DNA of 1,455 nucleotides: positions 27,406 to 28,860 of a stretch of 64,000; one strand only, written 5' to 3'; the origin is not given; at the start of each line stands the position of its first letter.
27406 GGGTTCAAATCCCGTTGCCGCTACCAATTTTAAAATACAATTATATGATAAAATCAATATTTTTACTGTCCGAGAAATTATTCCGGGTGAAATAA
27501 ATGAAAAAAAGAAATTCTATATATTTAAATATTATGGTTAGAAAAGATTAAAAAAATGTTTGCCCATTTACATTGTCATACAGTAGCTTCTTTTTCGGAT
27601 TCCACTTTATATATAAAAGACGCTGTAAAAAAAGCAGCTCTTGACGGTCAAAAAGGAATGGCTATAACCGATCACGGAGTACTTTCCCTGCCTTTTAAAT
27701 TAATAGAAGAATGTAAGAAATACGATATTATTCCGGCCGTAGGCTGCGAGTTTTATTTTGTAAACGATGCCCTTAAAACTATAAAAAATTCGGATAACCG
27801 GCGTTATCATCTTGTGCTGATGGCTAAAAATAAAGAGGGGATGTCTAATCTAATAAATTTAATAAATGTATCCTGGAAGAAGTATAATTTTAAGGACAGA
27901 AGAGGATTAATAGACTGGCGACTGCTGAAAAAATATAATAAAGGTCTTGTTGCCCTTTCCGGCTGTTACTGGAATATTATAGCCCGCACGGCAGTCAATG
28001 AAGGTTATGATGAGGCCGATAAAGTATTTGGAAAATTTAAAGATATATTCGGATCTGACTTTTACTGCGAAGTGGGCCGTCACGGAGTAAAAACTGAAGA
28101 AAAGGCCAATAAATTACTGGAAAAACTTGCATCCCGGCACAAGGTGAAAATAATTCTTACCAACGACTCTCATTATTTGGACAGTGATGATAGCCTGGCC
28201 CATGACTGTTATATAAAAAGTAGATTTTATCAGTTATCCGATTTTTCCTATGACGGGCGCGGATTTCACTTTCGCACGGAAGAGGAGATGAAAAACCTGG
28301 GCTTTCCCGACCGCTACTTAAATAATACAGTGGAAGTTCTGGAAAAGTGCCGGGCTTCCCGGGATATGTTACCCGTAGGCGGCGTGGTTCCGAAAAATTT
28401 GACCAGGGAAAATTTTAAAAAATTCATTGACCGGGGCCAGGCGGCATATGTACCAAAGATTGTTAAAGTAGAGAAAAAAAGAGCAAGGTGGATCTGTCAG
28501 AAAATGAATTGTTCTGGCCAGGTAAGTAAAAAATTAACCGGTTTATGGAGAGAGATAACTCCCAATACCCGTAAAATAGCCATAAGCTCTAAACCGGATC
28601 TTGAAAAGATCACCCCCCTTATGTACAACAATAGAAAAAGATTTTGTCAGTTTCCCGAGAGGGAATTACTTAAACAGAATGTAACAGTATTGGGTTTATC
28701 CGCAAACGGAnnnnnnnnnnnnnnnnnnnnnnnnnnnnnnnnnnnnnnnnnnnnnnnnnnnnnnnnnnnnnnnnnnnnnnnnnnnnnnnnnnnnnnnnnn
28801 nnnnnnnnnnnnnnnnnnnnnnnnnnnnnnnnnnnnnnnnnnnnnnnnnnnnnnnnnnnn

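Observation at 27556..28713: Stand-alone PHP domain that is a truncated DnaE N-terminus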

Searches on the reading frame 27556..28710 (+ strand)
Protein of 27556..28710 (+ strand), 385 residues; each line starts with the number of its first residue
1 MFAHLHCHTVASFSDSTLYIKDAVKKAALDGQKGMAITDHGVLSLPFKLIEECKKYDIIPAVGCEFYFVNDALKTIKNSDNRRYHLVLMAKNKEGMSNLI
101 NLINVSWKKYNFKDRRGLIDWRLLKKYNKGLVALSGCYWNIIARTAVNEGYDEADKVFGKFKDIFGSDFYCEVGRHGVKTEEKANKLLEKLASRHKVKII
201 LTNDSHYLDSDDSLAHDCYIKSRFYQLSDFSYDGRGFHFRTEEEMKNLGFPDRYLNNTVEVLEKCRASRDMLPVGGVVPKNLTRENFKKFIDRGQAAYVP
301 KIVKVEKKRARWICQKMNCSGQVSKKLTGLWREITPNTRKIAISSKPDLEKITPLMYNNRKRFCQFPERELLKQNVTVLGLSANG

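Call 3: search_protein_families(library=pfam, proteins=[window:27556-28710:+], max_evalue=1)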
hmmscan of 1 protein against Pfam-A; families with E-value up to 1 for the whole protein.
window:27556-28710:+ (385 aa): 2 families
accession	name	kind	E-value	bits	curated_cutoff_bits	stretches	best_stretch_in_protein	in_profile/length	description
PF02811.25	PHP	-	6.9e-35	121.2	26.4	1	4-176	1-164/164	PHP domain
PF01990.22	ATP-synt_F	-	0.19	12.5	23.5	1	176-207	21-52/91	ATP synthase (F/14-kDa) subunit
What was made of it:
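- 27556..28359 (+): C-family (DnaE-type) PHP domain, residues 1-268. Pfam PHP E=6.9e-35 (call 3).
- On PHP domain superfamily (Pfam PF02811): 121.2 bits against a cutoff of 26.4; profile positions 1-164 of 164 (call 3)
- Checked: Pfam PHP, residues 4-176, E=6.9e-35 (call 3).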

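Call 4: search_protein_families(library=ncbifam, proteins=[window:27556-28710:+], max_evalue=1)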
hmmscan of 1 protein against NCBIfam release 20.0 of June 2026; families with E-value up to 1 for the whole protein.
window:27556-28710:+ (385 aa): 17 families
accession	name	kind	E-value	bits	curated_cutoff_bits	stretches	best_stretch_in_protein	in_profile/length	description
TIGR00594.1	polc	superfamily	1.6e-56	192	434.35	1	2-287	1-288/1022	DNA polymerase III subunit alpha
NF004226.0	PRK05673.1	equivalog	1.3e-52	179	1002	1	2-306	6-317/1146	DNA polymerase III subunit alpha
NF005298.0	PRK06826.1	equivalog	2.4e-52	177.9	1260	1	2-268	5-276/1151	DNA polymerase III subunit alpha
NF005617.0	PRK07374.1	equivalog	3.2e-43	147.9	1653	1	2-248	3-255/1170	DNA polymerase III subunit alpha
NF007079.0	PRK09532.1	equivalog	5.1e-39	134.2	1525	1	2-248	3-253/876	DNA polymerase III subunit alpha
NF005377.0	PRK06920.1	equivalog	4.1e-31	107.7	1806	1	2-268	3-261/1108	DNA polymerase III subunit alpha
NF001688.0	PRK00448.1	equivalog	2.2e-22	78.5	873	2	81-264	612-787/1445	PolC-type DNA polymerase III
NF004225.0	PRK05672.1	subfamily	4.1e-18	64.9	939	1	2-272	6-274/1047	error-prone DNA polymerase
TIGR01405.1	polC_Gram_pos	equivalog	9.9e-17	59.9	1043.45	2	81-247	378-551/1211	DNA polymerase III subunit alpha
NF005582.0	PRK07279.1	equivalog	8e-10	37.4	1279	1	1-104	1-95/1033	DNA polymerase III subunit alpha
NF005516.0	PRK07135.1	equivalog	4e-08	31.9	1084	1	3-108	5-97/974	DNA polymerase III DnaE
NF004550.0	PRK05898.1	equivalog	5e-06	25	1182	1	1-107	1-96/971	DNA polymerase III subunit alpha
NF004981.0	PRK06361.1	equivalog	7.3e-05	22.2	117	1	5-54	4-51/217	histidinol phosphate phosphatase domain-containing protein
NF006702.0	PRK09248.1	domain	0.0003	20.4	264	1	4-41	6-42/246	PHP domain-containing protein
NF047791.1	RNaseRnm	equivalog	0.00079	18.8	375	1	3-42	3-40/275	RNase RNM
NF006375.0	PRK08609.1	equivalog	0.064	11.8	426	1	4-41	338-373/571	DNA polymerase/3'-5' exonuclease PolX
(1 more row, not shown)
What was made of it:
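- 27556..28359 (+): DnaE models reach E=1.6e-56 (call 4).
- On PolX / PolX-like PHP exonucleases: NF006375 scores 11.8 bits against a cutoff of 426 (call 4).
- On RNase AM / TrpH-type and histidinol-phosphatase PHP enzymes: RNaseRnm 18.8 vs 375; nucleoside bisphosphate phosphatase 18.6 vs 400; NF004981 22.2 vs 117 (call 4)
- NCBIfam DnaE scores are far below cutoff (192 vs 434 bits; call 4).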

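Call 5: search_solved_structures(query=window:27556-28710:+, max_evalue=0.01, show_alignments=2)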
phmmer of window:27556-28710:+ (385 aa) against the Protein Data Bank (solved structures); distinct sequences matched with E-value up to 0.01: 13.
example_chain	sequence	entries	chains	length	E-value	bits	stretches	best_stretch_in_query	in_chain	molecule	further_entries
2hpi_A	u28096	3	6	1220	1.7e-29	106.3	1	2-277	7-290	DNA polymerase III alpha subunit | DNA polymerase III subunit alpha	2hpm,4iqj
3e0d_A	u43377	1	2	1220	4.3e-28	101.6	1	2-277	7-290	DNA polymerase III subunit alpha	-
4jom_A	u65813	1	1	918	2.7e-19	72.7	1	2-268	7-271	DNA polymerase III subunit alpha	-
4gx8_A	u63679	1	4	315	1.1e-16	64.1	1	2-266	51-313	DNA polymerase III subunit epsilon,DNA polymerase III subunit alpha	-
4gx9_A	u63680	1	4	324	1.2e-16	63.9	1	2-266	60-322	DNA polymerase III subunit epsilon,DNA polymerase III subunit alpha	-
2hnh_A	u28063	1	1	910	7.8e-16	61.3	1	2-268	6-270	DNA polymerase III alpha subunit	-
2hqa_A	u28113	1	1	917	7.9e-16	61.2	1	2-268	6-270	DNA polymerase III alpha subunit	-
5m1s_A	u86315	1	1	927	8.1e-16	61.2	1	2-268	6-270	DNA polymerase III subunit alpha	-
5fku_A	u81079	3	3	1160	1.2e-15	60.6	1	2-268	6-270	DNA POLYMERASE III SUBUNIT ALPHA | DNA POLYMERASE III ALPHA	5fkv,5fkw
5lew_A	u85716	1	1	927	8.4e-15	57.9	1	2-249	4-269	DNA polymerase III subunit alpha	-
7pu7_A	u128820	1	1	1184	1.5e-14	57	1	2-249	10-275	DNA polymerase III subunit alpha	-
3f2b_A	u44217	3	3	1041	1.9e-13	53.4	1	4-245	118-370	DNA-directed DNA polymerase III alpha chain | GEOBACILLUS KAUSTOPHILUS DNA POLC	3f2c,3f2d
9qpc_A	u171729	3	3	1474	4.2e-10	42.4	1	82-246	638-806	DNA polymerase III PolC-type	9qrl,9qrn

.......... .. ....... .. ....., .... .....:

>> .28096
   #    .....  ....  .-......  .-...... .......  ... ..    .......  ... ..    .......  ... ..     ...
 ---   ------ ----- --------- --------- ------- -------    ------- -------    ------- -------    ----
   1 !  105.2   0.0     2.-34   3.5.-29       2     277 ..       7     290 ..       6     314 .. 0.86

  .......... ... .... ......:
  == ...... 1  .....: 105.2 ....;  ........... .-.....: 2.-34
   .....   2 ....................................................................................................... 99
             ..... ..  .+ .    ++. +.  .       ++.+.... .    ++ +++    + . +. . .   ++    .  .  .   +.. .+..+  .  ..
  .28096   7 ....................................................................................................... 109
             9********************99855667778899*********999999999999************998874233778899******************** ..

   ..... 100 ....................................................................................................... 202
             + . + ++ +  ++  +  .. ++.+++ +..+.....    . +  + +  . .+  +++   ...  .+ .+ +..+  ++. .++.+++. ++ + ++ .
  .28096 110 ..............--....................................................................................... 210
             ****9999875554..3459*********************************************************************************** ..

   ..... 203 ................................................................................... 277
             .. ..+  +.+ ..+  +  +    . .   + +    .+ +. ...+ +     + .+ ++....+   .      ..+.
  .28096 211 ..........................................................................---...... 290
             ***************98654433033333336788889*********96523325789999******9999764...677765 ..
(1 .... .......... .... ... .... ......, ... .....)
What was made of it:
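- Checked: The best solved relative is T. aquaticus Pol III alpha, residues 7-290 (call 5).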

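Call 6: find_homologous_proteins(query=window:27556-28710:+)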
Query window:27556-28710:+ (385 aa): 45 proteins with E <= 0.001 among 3479 candidates.
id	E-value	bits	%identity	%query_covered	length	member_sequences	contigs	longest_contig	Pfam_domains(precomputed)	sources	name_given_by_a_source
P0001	2.7e-263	891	100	100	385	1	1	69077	PF02811.27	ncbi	ncbi:MAG: PHP domain-containing protein [Elusimicrobiota bacterium]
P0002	8.5e-186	636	71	99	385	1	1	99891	PF02811.27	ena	-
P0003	2.6e-119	417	48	99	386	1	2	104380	PF02811.27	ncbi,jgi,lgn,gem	-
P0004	6.8e-107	376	48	92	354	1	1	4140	PF02811.27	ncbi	-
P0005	1.3e-77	280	38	99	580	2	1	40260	PF14559.13,PF00515.35,PF02811.27,PF13432.13,PF13428.13,PF07719.24,PF13174.13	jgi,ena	-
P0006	3.8e-75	271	42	81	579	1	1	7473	PF14863.13,PF13431.13,PF23914.2,PF13414.13,PF02811.27,PF13428.13,PF14559.13,PF13371.13,PF00515.35,PF12895.14,PF13424.13,PF13432.13,PF13181.13,PF07719.24,PF13174.13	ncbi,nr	ncbi:MAG: PHP domain-containing protein [Candidatus Auribacterota bacterium]|nr:PHP domain-containin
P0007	4.1e-73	265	44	73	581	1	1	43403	PF14559.13,PF13371.13,PF00515.35,PF12895.14,PF02811.27,PF13432.13,PF13428.13,PF13181.13,PF07719.24,PF13174.13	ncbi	ncbi:MAG: PHP domain-containing protein [PVC group bacterium]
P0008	1.1e-72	263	44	71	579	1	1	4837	PF13431.13,PF13414.13,PF02811.27,PF13428.13,PF14559.13,PF13371.13,PF00515.35,PF12895.14,PF13424.13,PF13432.13,PF13181.13,PF07719.24,PF13174.13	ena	-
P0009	1.1e-72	263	36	98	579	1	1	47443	PF14559.13,PF13414.13,PF00515.35,PF12895.14,PF13424.13,PF02811.27,PF13432.13,PF07719.24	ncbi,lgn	-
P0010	5.1e-72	261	38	93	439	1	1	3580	PF02811.27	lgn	-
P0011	1.6e-71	259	44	71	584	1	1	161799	PF14559.13,PF13414.13,PF00515.35,PF02811.27,PF13432.13,PF07719.24,PF13174.13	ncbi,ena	-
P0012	1.7e-71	259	45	70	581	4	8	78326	PF14559.13,PF13371.13,PF00515.35,PF02811.27,PF13432.13,PF13181.13,PF07719.24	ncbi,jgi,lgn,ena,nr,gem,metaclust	ncbi:MAG: PHP domain-containing protein [Candidatus Euphemobacter frigidus]|nr:PHP domain-containing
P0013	8.7e-70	254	41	81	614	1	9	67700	PF14559.13,PF00515.35,PF13424.13,PF02811.27,PF13432.13,PF13428.13,PF13181.13,PF07719.24,PF13174.13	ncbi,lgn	-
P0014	7.7e-65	237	42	71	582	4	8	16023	PF13371.13,PF02811.27,PF13432.13,PF07719.24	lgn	-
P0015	8.1e-58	214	47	54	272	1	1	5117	PF02811.27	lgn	-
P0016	1.2e-56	211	46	54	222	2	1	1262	PF02811.27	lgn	-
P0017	4.6e-40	156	36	74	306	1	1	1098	PF02811.27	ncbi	-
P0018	4.8e-39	153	36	71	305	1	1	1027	PF02811.27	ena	-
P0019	7.1e-38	149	32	83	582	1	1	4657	PF02811.27,PF07733.19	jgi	jgi:DNA polymerase-3 subunit alpha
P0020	3.4e-36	143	33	69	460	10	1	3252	PF02811.27,PF07733.19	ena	-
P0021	2.1e-35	141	33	69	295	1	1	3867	PF02811.27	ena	-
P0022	1.1e-34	138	32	69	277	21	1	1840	PF02811.27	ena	-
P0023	4.5e-34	136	34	72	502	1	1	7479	PF03167.26,PF02811.27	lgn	-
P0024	4.7e-34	136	32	69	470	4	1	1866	PF02811.27,PF07733.19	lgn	-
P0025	7.6e-34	135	32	69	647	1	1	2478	PF02811.27,PF17657.7,PF07733.19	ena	-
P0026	8.0e-34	135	32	69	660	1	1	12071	PF02811.27,PF17657.7,PF07733.19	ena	-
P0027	8.6e-34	135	30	86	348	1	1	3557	PF02811.27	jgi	-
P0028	2.8e-33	134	33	70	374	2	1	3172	PF02811.27,PF07733.19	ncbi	-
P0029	7.3e-33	132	35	69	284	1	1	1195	PF02811.27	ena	-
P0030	3.1e-32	130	35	56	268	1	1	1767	PF02811.27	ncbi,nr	ncbi:MAG: PHP domain-containing protein, partial [Clostridia bacterium]|nr:PHP domain-containing pro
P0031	9.9e-32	128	32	70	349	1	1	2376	PF02811.27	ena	-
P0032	5.6e-31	126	34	71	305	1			PF02811.27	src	-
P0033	2.0e-28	118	31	70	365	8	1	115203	PF02811.27,PF07733.19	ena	-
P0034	4.7e-28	116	31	70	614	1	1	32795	PF02811.27,PF07733.19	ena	-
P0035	8.9e-28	115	30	69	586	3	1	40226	PF02811.27,PF07733.19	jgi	-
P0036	3.7e-27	113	33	64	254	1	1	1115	PF02811.27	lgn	-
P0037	8.8e-27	112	33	64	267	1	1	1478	PF02811.27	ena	-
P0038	4.8e-26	110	31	62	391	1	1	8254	PF02811.27,PF07733.19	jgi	jgi:DNA polymerase-3 subunit alpha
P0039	2.5e-25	107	29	63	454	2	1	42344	PF02811.27,PF07733.19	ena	-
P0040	3.9e-25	107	31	81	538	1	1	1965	PF02811.27,PF07733.19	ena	-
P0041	4.9e-25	106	27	72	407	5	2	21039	PF02811.27,PF07733.19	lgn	-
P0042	6.4e-24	103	29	69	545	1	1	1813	PF02811.27,PF07733.19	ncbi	ncbi:MAG TPA: DNA polymerase III subunit alpha, partial [Anaerolineales bacterium]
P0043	4.4e-23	100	28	55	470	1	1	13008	PF02811.27,PF07733.19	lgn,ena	-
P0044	2.5e-10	58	27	68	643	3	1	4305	PF02811.27,PF07733.19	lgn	-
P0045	3.2e-9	54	26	54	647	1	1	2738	PF02811.27,PF07733.19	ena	-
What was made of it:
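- Homologs of the same or longer architecture (call 6).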

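Call 15: find_encoding_contigs(protein=P0002, flank=8000, max_places=2)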
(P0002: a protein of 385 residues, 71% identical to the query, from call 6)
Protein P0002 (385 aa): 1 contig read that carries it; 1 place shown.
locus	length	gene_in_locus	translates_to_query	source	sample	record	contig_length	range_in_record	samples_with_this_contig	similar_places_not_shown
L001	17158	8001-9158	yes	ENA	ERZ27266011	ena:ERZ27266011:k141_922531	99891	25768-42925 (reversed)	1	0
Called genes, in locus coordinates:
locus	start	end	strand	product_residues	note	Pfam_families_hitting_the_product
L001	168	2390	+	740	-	PF08478:POTRA_1 (faint), PF07244:POTRA, PF08479:POTRA_2 (faint), PF07244:POTRA, PF01103:Omp85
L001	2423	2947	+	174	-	PF03938:OmpH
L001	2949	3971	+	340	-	-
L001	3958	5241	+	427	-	PF03331:LpxC, PF07977:FabA, PF22818:ApeI-like (weak)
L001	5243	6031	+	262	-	PF21711:DCTN5 (faint), PF25084:LbH_EIF2B (faint), PF25087:GMPPB_C (faint), PF00132:Hexapep (weak), PF13720:Acetyltransf_11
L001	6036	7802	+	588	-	PF00664:ABC_membrane, PF00005:ABC_tran, PF02463:SMC_N (weak)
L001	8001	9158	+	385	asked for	PF02811:PHP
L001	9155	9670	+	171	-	PF02632:BioY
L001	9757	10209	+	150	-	PF04306:DUF456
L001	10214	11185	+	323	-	PF19300:BPD_transp_1_N, PF00528:BPD_transp_1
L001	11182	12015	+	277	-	PF12911:OppC_N, PF00528:BPD_transp_1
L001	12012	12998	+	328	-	PF00005:ABC_tran, PF13304:AAA_21 (weak), PF08352:oligo_HPY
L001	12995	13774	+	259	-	PF00005:ABC_tran, PF02463:SMC_N (weak), PF13304:AAA_21 (faint), PF08352:oligo_HPY (weak)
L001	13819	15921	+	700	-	PF11028:TMEM260_N, PF28495:TMEM260_2, PF13431:TPR_17 (faint), PF00515:TPR_1 (faint), PF07719:TPR_2 (faint), PF13414:TPR_11 (faint), PF14559:TPR_19 (faint), PF13424:TPR_12 (weak)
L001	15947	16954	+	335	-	PF01384:PHO4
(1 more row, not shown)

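Call 16: find_encoding_contigs(protein=P0003, flank=8000, max_places=2)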
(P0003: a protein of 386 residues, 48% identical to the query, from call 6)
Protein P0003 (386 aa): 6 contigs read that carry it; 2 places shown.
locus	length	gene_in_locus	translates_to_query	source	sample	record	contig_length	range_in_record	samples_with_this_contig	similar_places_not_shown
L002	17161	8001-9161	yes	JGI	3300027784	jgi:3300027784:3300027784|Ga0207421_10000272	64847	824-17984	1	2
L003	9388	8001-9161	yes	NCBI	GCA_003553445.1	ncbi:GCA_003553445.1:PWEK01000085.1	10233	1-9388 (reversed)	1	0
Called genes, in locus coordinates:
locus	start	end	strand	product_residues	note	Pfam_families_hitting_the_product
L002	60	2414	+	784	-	PF07244:POTRA, PF08478:POTRA_1 (faint), PF08479:POTRA_2 (faint), PF07244:POTRA, PF01103:Omp85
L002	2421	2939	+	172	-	PF03938:OmpH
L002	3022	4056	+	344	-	PF04613:LpxD, PF21711:DCTN5 (faint), PF25084:LbH_EIF2B (weak), PF25087:GMPPB_C (weak), PF00132:Hexapep (weak), PF14602:Hexapep_2 (faint), PF00132:Hexapep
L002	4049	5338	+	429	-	PF03331:LpxC, PF07977:FabA, PF22818:ApeI-like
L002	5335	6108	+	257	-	PF00132:Hexapep (weak), PF25084:LbH_EIF2B (faint), PF25087:GMPPB_C (faint), PF00132:Hexapep, PF13720:Acetyltransf_11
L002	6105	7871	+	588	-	PF00664:ABC_membrane, PF00005:ABC_tran, PF02463:SMC_N (faint)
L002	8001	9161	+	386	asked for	PF02811:PHP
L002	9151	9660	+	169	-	PF12822:ECF_trnsprt (weak), PF02632:BioY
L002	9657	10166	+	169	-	PF04306:DUF456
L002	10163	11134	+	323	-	PF19300:BPD_transp_1_N, PF00528:BPD_transp_1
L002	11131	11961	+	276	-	PF12911:OppC_N, PF00528:BPD_transp_1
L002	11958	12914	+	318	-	PF00005:ABC_tran, PF13304:AAA_21 (faint), PF08352:oligo_HPY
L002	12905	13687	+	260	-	PF00005:ABC_tran, PF13304:AAA_21 (faint)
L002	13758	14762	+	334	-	PF01384:PHO4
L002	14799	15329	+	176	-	PF25084:LbH_EIF2B (faint), PF25087:GMPPB_C (faint), PF00132:Hexapep (weak), PF14602:Hexapep_2 (weak), PF00132:Hexapep (weak)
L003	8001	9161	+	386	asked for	PF02811:PHP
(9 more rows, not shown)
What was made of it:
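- The same 385/386-aa ORF with the same downstream bioY overlap appears in independent ENA, JGI and NCBI assemblies (calls 15, 16).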

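Call 17: find_encoding_contigs(protein=P0011, flank=8000, max_places=2)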
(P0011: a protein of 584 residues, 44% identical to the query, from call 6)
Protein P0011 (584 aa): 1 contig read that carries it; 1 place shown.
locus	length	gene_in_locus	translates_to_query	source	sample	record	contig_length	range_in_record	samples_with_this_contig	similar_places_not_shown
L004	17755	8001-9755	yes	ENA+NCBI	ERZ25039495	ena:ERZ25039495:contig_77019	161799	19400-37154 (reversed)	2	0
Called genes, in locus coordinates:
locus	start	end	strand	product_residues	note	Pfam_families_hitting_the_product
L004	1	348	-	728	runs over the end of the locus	PF06739:SBBP (weak), PF01839:FG-GAP (faint)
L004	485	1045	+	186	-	PF14385:DUF4416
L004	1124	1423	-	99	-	PF03319:EutN_CcmL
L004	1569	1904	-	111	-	PF03319:EutN_CcmL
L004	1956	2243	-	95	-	PF03319:EutN_CcmL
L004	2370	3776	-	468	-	PF01565:FAD_binding_4, PF02913:FAD-oxidase_C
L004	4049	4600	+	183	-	PF02502:LacAB_rpiB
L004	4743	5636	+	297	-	PF01791:DeoC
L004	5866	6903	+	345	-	PF00574:CLP_protease (faint), PF25145:NfeD1b_N (weak), PF01343:Peptidase_S49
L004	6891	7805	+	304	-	PF11858:DUF3378 (weak), PF01351:RNase_HII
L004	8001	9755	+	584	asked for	PF02811:PHP, PF13414:TPR_11 (faint), PF07719:TPR_2 (faint), PF13432:TPR_16 (faint), PF13174:TPR_6 (faint), PF14559:TPR_19 (weak), PF00515:TPR_1 (faint)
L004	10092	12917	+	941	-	-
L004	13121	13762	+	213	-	PF09976:TPR_21, PF13174:TPR_6 (faint), PF13424:TPR_12 (faint), PF13428:TPR_14 (faint), PF13525:YfiO (weak), PF13432:TPR_16 (faint), PF14559:TPR_19 (faint), PF24575:TPR_Slam (faint), +3 more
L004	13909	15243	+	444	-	PF13372:Alginate_exp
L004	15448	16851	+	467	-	-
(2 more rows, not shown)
